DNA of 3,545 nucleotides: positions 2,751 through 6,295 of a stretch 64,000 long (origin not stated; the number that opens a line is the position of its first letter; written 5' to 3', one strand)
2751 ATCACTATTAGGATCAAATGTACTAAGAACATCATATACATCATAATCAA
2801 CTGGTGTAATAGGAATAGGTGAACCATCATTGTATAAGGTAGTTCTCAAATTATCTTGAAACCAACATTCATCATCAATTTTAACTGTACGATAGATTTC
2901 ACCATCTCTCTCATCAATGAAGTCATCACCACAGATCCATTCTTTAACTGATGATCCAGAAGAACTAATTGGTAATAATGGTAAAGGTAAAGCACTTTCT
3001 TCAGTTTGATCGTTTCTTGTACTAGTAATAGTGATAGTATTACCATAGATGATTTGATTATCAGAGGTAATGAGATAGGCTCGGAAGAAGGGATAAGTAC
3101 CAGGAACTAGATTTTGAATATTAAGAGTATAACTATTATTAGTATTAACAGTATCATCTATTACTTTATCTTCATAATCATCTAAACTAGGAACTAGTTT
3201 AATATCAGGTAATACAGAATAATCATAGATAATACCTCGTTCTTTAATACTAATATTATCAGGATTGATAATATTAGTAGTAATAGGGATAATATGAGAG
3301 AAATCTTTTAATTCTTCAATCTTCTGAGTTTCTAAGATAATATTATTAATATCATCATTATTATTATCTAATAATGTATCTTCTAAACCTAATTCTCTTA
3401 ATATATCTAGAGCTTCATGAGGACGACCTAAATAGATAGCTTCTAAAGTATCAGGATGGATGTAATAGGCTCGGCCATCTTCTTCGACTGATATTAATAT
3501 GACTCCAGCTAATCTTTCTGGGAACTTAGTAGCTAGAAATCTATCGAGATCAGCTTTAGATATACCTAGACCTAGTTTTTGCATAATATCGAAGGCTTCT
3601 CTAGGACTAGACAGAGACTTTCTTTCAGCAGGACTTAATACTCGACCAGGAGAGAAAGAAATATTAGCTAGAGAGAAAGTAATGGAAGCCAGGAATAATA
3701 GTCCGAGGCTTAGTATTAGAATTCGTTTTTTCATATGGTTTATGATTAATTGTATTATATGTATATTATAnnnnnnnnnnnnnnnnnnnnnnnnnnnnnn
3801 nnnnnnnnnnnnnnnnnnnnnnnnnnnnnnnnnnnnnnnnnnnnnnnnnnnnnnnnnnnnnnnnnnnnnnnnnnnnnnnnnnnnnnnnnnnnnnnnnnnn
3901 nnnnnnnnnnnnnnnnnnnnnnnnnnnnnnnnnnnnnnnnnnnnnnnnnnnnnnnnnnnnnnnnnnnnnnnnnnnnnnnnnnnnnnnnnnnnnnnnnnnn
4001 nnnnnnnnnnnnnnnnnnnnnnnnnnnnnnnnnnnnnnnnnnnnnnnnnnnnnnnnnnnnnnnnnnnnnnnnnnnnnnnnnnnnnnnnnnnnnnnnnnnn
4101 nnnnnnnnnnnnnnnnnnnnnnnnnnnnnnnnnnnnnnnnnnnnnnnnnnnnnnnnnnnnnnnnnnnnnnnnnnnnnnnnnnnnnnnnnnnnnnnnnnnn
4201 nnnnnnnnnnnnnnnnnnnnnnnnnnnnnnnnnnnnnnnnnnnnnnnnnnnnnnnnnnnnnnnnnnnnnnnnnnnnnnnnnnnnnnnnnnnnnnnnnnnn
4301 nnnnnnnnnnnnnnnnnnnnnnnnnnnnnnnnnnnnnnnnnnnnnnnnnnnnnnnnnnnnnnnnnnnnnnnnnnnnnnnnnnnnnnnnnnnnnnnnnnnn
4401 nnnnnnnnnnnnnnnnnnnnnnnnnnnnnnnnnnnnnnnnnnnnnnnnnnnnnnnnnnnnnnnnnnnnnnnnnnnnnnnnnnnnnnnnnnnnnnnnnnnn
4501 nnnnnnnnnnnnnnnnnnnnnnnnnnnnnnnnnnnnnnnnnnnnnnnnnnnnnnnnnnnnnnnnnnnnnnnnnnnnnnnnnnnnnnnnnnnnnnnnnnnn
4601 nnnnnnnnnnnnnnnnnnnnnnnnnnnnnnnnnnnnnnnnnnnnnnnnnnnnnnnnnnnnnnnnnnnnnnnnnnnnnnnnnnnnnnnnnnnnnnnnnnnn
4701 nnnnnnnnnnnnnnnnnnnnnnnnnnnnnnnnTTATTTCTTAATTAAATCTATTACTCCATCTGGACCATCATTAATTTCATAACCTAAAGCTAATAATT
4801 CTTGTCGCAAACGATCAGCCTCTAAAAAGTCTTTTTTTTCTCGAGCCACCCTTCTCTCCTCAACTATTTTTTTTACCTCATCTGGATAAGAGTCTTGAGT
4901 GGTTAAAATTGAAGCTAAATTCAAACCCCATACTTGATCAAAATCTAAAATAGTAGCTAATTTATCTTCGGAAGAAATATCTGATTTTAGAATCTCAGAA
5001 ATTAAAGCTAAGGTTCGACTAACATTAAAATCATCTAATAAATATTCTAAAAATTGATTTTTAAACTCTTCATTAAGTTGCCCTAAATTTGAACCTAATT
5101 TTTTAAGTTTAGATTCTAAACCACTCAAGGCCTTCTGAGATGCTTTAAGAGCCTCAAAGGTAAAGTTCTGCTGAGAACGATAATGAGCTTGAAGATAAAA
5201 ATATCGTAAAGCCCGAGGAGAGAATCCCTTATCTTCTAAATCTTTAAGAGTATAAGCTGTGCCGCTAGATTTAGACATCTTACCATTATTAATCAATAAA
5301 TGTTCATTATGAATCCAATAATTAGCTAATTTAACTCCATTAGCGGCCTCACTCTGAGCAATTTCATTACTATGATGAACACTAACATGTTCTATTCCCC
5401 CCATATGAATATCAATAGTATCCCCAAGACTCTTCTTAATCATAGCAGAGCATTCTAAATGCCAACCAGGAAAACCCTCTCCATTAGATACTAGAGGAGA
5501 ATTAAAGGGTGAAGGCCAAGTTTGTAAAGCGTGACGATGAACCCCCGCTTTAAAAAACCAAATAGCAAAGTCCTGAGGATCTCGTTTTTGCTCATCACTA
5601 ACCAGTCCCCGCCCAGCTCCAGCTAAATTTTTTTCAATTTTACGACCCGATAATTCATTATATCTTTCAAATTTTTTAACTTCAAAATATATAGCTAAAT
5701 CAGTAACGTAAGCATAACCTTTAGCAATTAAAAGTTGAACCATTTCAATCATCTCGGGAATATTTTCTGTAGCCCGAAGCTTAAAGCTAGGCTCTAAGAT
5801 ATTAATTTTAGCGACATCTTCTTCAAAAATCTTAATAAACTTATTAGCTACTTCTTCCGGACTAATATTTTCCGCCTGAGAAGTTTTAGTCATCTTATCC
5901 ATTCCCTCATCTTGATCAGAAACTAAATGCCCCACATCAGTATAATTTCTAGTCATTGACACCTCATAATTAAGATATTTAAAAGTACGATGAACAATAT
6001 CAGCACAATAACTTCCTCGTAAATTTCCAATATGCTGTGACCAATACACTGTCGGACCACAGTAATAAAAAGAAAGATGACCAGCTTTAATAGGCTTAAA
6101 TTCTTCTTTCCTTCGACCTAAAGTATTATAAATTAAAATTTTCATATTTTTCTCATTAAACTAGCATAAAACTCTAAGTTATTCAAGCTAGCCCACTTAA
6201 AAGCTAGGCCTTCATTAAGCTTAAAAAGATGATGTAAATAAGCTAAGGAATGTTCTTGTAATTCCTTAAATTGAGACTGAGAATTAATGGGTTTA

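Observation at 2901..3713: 813-bp, ~99.4% identical direct repeat forms a shared 5' module of two lectin-like surface-protein genes 18.6 kb apart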

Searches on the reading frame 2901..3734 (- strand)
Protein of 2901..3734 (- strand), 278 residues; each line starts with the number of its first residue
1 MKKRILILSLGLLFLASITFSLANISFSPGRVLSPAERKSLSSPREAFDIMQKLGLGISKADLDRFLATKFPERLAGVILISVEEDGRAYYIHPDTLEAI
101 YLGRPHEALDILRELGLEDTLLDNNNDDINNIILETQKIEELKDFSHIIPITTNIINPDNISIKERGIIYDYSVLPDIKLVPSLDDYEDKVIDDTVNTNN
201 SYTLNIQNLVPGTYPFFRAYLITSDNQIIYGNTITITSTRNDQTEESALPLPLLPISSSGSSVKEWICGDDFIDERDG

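Call 8: find_homologous_proteins(query=window:2937-3665:-)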
Query seq(243 aa) (243 aa): 6 proteins with E <= 0.001 among 1372 candidates.
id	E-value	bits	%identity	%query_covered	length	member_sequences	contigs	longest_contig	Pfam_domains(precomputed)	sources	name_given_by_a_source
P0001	1.4e-113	396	99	78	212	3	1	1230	-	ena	-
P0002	3.1e-83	297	86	69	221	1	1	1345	-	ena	-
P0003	9.0e-62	227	49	83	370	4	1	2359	-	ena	-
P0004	3.8e-60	222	98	44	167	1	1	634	-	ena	-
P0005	1.1e-59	220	49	83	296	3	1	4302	-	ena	-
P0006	4.5e-14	71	34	54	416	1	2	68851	PF00188.33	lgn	-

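Call 9: search_protein_families(library=pfam, proteins=[window:2937-3734:-], max_evalue=10)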
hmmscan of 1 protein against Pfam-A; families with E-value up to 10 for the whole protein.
seq(266 aa): 3 families
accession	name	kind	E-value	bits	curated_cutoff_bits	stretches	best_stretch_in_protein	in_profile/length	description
PF16974.11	NAR2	-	0.038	14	26.6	1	194-241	85-133/142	High-affinity nitrate transporter accessory, Ig-like domain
PF13473.12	Cupredoxin_1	-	0.087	13.3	27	1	192-220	66-94/104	Cupredoxin-like domain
PF12218.14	End_N_terminal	-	0.11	12.7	26.3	0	158-179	21-42/67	N terminal extension of bacteriophage endosialidase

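Call 14: find_encoding_contigs(protein=P0001, flank=10000)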
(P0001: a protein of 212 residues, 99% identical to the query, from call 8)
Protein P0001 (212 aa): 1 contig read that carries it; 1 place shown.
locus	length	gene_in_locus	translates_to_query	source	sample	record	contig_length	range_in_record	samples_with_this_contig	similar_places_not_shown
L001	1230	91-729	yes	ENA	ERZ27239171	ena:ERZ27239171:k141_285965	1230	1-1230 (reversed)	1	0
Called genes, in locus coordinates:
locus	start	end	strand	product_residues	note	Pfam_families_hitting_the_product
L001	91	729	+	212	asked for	-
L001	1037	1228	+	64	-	?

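Call 17: find_related_loci(query=A1, collection=genome_contigs, flank=10000)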
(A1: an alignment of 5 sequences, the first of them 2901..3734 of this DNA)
Query A1 (278 aa) in genome_contigs; peptide patterns used: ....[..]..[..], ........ (x = any residue, [..] = any of these).
66 stretches matched a pattern; 11 encode a relative of the query (tblastn E <= 1e-3); 11 distinct loci.
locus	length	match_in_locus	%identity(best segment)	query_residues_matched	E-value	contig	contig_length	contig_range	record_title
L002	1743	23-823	45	37-278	1e-72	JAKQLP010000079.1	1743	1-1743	MAG: bacterium isolate USDV_maxbin.197 k141_679334, whole genome shotgun sequence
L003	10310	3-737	44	59-278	1e-61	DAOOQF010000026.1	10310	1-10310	MAG TPA_asm: bacterium isolate AMR_MDS_2578 NODE_8088_length_10310_cov_5.658508, whole genome shotgun sequence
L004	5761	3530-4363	36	5-238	4e-42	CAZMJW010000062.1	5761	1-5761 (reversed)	MAG TPA_asm: uncultured Gammaproteobacteria bacterium isolate binchicken_co39_573 genome assembly, contig: NODE_29718_le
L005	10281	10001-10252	56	37-117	2e-24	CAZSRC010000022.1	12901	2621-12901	MAG TPA_asm: uncultured Gammaproteobacteria bacterium isolate SRP192927_co9_113 genome assembly, contig: NODE_4016_lengt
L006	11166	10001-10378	46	37-141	5e-24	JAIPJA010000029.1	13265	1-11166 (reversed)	MAG: Candidatus Paceibacterota bacterium isolate Tobar13m-G48 Tobar13m-C4588, whole genome shotgun sequence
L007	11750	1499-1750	54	37-117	4e-22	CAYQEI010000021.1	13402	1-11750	MAG TPA_asm: uncultured Gammaproteobacteria bacterium isolate binchicken_co45_752 genome assembly, contig: NODE_8212_len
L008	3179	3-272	52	41-126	6e-22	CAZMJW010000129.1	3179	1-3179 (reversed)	MAG TPA_asm: uncultured Gammaproteobacteria bacterium isolate binchicken_co39_573 genome assembly, contig: NODE_60330_le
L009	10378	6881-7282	37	37-163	3e-21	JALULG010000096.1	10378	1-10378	MAG: bacterium isolate S144_metabat2_scaf2bin.204 S144_NODE_3250_length_10378_cov_2.063604, whole genome shotgun sequenc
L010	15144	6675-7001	48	36-117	7e-21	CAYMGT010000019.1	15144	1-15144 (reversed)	MAG TPA_asm: uncultured Gammaproteobacteria bacterium isolate binchicken_co181_586 genome assembly, contig: NODE_6850_le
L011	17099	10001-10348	41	33-117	3e-20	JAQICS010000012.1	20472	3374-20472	MAG: Patescibacteria group bacterium isolate GH54 k119_14140, whole genome shotgun sequence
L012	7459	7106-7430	45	37-133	5e-11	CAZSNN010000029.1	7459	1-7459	MAG TPA_asm: uncultured Gammaproteobacteria bacterium isolate binchicken_co45_657 genome assembly, contig: NODE_19216_le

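Call 18: find_related_loci(query=A1, collection=metagenome_contigs, flank=10000)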
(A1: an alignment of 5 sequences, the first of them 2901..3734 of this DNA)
Query A1 (278 aa) in metagenome_contigs; peptide patterns used: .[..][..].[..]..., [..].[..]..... (x = any residue, [..] = any of these).
600 stretches matched a pattern (row limit reached: there are more); 96 encode a relative of the query (tblastn E <= 1e-3); the best 80 are kept; 80 distinct loci.
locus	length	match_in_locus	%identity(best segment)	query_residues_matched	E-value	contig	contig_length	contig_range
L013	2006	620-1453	100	1-278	0e+0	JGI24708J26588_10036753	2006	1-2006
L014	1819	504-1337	99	1-278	0e+0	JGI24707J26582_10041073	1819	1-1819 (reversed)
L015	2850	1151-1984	100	1-278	0e+0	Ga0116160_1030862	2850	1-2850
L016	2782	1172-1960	100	1-263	0e+0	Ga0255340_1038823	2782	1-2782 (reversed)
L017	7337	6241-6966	47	37-253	9e-66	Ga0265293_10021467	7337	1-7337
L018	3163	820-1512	47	37-241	5e-64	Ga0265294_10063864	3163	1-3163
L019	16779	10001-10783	44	37-277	4e-63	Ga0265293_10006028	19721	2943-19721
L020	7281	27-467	47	131-277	5e-38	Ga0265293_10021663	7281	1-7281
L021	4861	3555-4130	35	1-172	2e-25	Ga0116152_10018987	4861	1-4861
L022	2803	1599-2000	42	34-151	4e-25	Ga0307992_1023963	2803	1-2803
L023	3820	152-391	51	38-117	1e-23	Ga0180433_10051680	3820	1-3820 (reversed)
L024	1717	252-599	44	30-132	1e-22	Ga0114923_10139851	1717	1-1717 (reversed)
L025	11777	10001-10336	45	30-123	3e-22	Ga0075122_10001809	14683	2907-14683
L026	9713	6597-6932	45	30-123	3e-22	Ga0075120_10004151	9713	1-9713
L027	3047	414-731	46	30-117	4e-22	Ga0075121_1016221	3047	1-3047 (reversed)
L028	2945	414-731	46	30-117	4e-22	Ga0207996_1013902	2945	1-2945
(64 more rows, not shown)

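Call 46: find_homologous_proteins(query=A1, max_evalue=0.00001)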
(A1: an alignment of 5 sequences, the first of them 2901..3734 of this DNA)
Query A1 (5 sequences) (278 aa, profile of the alignment): 1679 proteins with E <= 0.00001 among 8000 candidates; the best 120 are listed.
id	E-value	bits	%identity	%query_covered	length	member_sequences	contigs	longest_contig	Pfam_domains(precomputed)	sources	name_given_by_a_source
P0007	4.8e-161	553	100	100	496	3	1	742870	PF09603.16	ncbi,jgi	ncbi:MAG: FISUMP domain-containing protein [Patescibacteria group bacterium]|jgi:uncharacterized pro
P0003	1.2e-132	460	50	72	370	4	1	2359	-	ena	-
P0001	3.5e-124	432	99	77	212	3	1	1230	-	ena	-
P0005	4.6e-124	431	49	72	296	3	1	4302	-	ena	-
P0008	2.6e-97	344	45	82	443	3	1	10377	PF09603.16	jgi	-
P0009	7.3e-91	322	58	100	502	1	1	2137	PF09603.16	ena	-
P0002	1.0e-88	315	87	68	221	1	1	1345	-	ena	-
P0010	1.1e-86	309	35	87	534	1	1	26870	PF09603.16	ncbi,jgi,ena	-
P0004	6.8e-68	247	98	47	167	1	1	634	-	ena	-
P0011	2.7e-67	245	36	84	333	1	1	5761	-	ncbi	-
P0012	2.0e-65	239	45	49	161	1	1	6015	-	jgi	jgi:hypothetical protein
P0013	1.4e-60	223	42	49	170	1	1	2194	-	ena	-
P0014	1.0e-53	201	35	90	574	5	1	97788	PF09603.16,PF18998.7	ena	-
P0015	9.6e-53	197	32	94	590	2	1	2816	PF09603.16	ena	-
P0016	9.2e-51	191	44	51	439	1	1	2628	PF09603.16,PF26707.1,PF18998.7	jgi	-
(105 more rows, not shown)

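Call 48: find_encoding_contigs(protein=P0007, flank=10000, max_places=10)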
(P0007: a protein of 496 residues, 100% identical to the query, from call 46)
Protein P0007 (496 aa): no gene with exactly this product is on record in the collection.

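Call 50: list_cluster_members(proteins=[P0007, P0009, P0001])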
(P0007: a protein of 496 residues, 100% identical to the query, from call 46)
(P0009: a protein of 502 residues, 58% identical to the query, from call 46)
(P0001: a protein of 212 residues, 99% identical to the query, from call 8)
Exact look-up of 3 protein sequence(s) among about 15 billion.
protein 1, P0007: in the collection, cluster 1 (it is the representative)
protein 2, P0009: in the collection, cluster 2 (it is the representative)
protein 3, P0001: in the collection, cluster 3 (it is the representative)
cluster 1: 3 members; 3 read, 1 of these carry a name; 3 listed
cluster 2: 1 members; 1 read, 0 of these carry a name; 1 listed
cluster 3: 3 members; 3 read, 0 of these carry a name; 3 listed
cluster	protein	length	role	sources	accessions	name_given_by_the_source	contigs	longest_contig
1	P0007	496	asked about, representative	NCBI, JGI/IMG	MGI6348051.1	MAG: FISUMP domain-containing protein [Patescibacteria group bacterium] | uncharacterized protein (TIGR02145 family)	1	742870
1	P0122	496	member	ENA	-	-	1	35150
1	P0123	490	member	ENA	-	-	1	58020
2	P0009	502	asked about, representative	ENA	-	-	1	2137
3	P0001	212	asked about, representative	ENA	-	-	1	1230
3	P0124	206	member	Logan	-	-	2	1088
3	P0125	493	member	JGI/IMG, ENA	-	-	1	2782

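Call 51: find_encoding_contigs(protein=P0123, flank=10000, max_places=5)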
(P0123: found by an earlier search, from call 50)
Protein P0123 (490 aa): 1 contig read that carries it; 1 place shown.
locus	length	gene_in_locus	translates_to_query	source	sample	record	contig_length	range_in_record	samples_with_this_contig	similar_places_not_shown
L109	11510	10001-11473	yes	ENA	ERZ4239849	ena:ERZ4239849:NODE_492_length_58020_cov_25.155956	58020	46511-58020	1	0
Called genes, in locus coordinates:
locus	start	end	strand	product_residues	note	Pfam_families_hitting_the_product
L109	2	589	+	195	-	PF00081:Sod_Fe_N, PF02777:Sod_Fe_C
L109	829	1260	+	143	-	PF02381:MraZ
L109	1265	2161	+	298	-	PF01795:Methyltransf_5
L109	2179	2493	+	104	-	PF04977:DivIC (weak)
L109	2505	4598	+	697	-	PF03717:PBP_dimer (faint), PF00905:Transpeptidase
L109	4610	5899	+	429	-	PF08245:Mur_ligase_M, PF02875:Mur_ligase_C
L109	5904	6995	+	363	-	PF03462:PCRF, PF00472:RF-1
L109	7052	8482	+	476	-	PF13567:DUF4131, PF03772:Competence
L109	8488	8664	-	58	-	PF00830:Ribosomal_L28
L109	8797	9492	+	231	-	PF02163:Peptidase_M50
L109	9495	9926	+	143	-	PF04307:YdjM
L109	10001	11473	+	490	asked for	PF09603:Fib_succ_major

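Call 55: search_protein_representatives(protein=window:2901-3734:-)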
Query: 278 residues. Proteins with E-value up to 0.001 (for the whole library): 2259; up to 1e-10: 1059; up to 1e-30: 13. The best 150 are listed.
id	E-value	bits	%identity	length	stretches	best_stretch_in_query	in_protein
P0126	9.9e-176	599.1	100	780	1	1-278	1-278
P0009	5.1e-87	308.2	65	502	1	1-265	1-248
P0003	9.0e-62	225.5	52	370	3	125-253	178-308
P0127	3.4e-60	220.3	50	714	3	114-253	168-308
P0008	1.2e-55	205.5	48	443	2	121-278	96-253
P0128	8.4e-43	163.3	46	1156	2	42-262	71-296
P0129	2.3e-41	158.6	46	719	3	119-239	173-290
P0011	4.1e-41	157.8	46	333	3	123-240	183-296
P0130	8.7e-38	146.9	41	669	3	44-133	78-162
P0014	5.6e-37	144.2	41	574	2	41-263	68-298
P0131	1.8e-36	142.5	42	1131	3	44-132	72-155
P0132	1.4e-33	133.1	42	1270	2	42-242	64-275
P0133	1.1e-32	130.1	45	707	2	57-258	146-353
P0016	1.1e-28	117.0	47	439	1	122-258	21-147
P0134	7.0e-27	111.1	50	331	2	44-137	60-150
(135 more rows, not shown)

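Call 59: predict_structure(alignment_id=A2)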
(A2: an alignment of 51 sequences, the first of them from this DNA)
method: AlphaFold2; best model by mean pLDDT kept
length: 243 residues; sequences in the alignment: 51
mean_pLDDT: 70.0   pTM: 0.45
mean pLDDT of the five models: 70.0, 68.9, 64.0, 62.5, 60.6
residues with pLDDT >= 90: 28; 70-90: 112; 50-70: 60; < 50: 43
segments of 3 or more residues with pLDDT < 50: 1-7, 96-107, 219-221, 223-243
pLDDT, mean of each block of 10 residues (from residue 1): 44 73 75 85 94 87 85 92 76 52 48 68 65 81 84 69 67 61 69 86 87 62 42 38 32
secondary structure, 60 per line:
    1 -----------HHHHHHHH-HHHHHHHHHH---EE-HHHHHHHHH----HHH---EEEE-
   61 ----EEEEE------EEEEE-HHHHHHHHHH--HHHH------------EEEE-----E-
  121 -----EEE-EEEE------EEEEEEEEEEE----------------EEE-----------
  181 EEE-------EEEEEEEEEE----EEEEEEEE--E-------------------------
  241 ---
elements in order: H12-19 H21-30 H37-45 E56-59 E65-69 E76-80 H82-91 H94-97 E110-113 E126-128 E130-133 E140-150 E167-169 E181-183 E191-200 E205-212

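Call 62: fold_search(model_id=the predicted structure, library=pdb)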
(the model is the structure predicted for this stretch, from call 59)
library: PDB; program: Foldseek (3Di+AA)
matches with E <= 10: 1752; with E <= 0.001: 0
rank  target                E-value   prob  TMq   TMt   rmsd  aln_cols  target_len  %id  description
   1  7sr3_B                2.2e-03  1.00  0.31  0.61   7.8       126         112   15  Single chain trimer HLA-A*02:01 (H98L, Y108C) with HPV.16 E7 peptide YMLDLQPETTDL (released 2022-11-23)
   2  6gjs_C                2.3e-03  1.00  0.29  0.55   7.5       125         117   12  Human NBD1 of CFTR in complex with nanobodies D12 and T4 (released 2019-06-26)
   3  5ak8                  3.2e-03  1.00  0.32  0.20   4.3       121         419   10  Structure of C351A mutant of Porphyromonas gingivalis peptidylarginine deiminase (released 2015-07-22)
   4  4yt9                  3.2e-03  1.00  0.30  0.18   4.7       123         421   10  Crystal structure of Porphyromonas gingivalis peptidylarginine deiminase (PPAD) substrate-unbound. (released 2015-07-15)
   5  7srk_D                3.8e-03  1.00  0.31  0.61   6.7       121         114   15  Single chain trimer HLA-A*24:02 (Y108C, A163C) with 8mer peptide YPPVPETF (released 2022-11-23)
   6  6pxw_A                4.2e-03  0.99  0.29  0.13  11.2       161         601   12  Cryo-EM structure of full-length insulin receptor bound to 4 insulin. 3D refinement was focused on the top part of the (released 2019-09-04)
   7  7sqp_D                4.5e-03  1.00  0.31  0.61   6.3       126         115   15  Single chain trimer HLA-A*02:01 (Y108C) with HPV.16 E7 peptide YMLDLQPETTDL (released 2022-11-23)
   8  2ic2_B                4.5e-03  1.00  0.32  0.60   4.8       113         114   14  Crystal Structure of the First FNIII Domain of Ihog (released 2006-10-24)
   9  8v5k_G                4.7e-03  1.00  0.33  0.63   5.5       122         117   13  Structure of the Human Respirovirus 3 Fusion Protein Bound to Camelid Nanobodies 4C03 and 4C06 (released 2024-05-22)
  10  2ic2_A                4.7e-03  1.00  0.30  0.62   4.4       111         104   14  Crystal Structure of the First FNIII Domain of Ihog (released 2006-10-24)
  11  7epb_C                5.0e-03  1.00  0.30  0.54   6.7       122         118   14  Cryo-EM structure of LY354740-bound mGlu2 homodimer (released 2021-06-23)
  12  9kvu                  5.6e-03  1.00  0.31  0.72   3.1       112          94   14  Structure of B1 domain in the bifunctional enzyme CelAly (released 2026-03-18)
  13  5l8l_B                5.9e-03  1.00  0.31  0.62   4.4       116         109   12  Aurora-A kinase domain in complex with vNAR-D01 (crystal form 1) (released 2016-07-20)
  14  5ak7                  5.9e-03  1.00  0.31  0.19   4.6       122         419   11  Structure of wt Porphyromonas gingivalis peptidylarginine deiminase (released 2015-07-22)
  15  9o5s_F                6.2e-03  1.00  0.32  0.62   6.6       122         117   14  minibinder-antigen complex BXMart1-3-MART1-HLA*A02 (released 2025-07-23)
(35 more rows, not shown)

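Call 71: search_protein_families(library=ncbifam, proteins=[P0007], max_evalue=0.01)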
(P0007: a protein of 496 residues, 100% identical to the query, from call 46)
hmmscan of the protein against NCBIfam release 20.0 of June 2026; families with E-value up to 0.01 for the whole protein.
P0007 (496 aa): 2 families
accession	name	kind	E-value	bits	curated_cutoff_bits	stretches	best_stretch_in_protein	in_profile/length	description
TIGR02145.1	Fib_succ_major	domain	5.8e-17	62.9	41.65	1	272-496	2-176/176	FISUMP domain-containing protein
NF049889.1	AlphArabdaseBT0360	equivalog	0.00036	19.2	600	1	124-245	24-136/639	arabinan endo-1,5-alpha-L-arabinosidase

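Call 73: find_encoding_contigs(protein=P0009, flank=3000)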
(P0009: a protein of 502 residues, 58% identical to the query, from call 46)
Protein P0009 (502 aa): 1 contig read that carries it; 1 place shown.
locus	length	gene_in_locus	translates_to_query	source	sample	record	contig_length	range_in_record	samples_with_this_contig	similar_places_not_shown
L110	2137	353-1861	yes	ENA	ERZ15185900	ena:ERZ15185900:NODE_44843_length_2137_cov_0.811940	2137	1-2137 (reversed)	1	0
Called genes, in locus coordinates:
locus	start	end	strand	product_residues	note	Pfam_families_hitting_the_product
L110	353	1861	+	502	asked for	PF09603:Fib_succ_major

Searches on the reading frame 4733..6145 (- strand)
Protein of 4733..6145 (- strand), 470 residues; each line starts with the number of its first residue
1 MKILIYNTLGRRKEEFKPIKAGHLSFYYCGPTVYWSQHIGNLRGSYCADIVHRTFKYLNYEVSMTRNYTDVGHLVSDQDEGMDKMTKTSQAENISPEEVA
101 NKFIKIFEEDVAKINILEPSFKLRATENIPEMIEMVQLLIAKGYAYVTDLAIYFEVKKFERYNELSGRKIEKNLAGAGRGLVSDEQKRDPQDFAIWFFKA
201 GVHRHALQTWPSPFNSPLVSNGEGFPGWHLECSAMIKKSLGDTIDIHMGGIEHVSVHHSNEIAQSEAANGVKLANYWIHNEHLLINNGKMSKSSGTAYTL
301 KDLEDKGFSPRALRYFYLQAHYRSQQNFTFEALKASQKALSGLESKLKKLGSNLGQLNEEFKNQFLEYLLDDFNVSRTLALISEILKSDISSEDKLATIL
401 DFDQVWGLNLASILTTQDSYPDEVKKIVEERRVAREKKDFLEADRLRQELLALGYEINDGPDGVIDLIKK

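Call 21: search_protein_families(library=pfam, proteins=[window:4733-6145:-], max_evalue=0.001)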
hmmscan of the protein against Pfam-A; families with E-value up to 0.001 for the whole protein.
window:4733-6145:- (470 aa): 4 families
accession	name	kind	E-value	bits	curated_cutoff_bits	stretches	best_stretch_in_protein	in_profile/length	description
PF01406.26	tRNA-synt_1e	-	3.4e-85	286.5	27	1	16-337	2-300/301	tRNA synthetases class I (C) catalytic domain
PF09334.17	tRNA-synt_1g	-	4.7e-14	52.4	20.1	2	256-339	294-375/391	tRNA synthetases class I (M)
PF23493.1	CysS_C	-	1.2e-06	28.9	23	1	420-462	4-46/51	Cysteinyl-tRNA ligase anticodon binding domain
PF01921.24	tRNA-synt_1f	-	9.5e-05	21.9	27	0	281-347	273-339/360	tRNA synthetases class I (K)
